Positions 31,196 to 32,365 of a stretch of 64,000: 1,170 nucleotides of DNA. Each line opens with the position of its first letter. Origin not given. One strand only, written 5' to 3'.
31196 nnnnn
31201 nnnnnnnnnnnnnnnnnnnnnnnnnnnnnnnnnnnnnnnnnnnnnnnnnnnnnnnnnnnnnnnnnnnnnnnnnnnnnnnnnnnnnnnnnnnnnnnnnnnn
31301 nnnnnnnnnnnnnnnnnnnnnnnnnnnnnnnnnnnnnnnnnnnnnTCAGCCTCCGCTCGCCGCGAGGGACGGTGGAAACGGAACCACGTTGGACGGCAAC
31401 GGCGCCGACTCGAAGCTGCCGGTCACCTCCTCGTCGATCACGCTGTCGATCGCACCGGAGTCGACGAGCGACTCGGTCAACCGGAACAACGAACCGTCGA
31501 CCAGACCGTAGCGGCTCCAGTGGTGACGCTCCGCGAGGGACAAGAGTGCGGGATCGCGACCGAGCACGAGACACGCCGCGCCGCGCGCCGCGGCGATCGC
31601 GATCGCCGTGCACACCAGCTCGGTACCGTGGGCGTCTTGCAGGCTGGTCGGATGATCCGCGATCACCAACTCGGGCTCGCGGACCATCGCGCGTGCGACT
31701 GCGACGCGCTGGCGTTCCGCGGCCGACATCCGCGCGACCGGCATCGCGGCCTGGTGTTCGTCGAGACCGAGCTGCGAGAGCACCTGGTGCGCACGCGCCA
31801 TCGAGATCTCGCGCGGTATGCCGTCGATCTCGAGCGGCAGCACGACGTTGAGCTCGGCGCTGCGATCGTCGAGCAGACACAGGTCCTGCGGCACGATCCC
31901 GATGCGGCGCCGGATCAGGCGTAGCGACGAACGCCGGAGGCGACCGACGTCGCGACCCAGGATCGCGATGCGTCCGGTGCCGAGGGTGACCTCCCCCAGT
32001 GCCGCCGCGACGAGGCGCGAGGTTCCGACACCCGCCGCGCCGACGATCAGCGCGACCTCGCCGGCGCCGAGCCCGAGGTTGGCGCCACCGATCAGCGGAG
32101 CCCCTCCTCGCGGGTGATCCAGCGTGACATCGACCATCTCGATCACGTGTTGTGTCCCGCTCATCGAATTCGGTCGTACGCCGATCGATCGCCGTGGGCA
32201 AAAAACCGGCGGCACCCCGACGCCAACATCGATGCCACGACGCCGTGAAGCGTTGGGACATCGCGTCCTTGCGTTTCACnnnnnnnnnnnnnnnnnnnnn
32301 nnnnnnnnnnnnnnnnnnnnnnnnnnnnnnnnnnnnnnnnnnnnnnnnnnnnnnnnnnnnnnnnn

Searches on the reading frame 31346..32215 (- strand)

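Call 54: search_protein_families(library=pfam, proteins=[window:31346-32215:-], max_evalue=0.001)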
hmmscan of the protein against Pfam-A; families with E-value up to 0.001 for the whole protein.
window:31346-32215:- (289 aa): 1 family
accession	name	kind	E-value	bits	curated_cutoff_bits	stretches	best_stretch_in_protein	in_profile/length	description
PF00005.33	ABC_tran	-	2.6e-21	77.1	25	1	45-191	4-137/137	ABC transporter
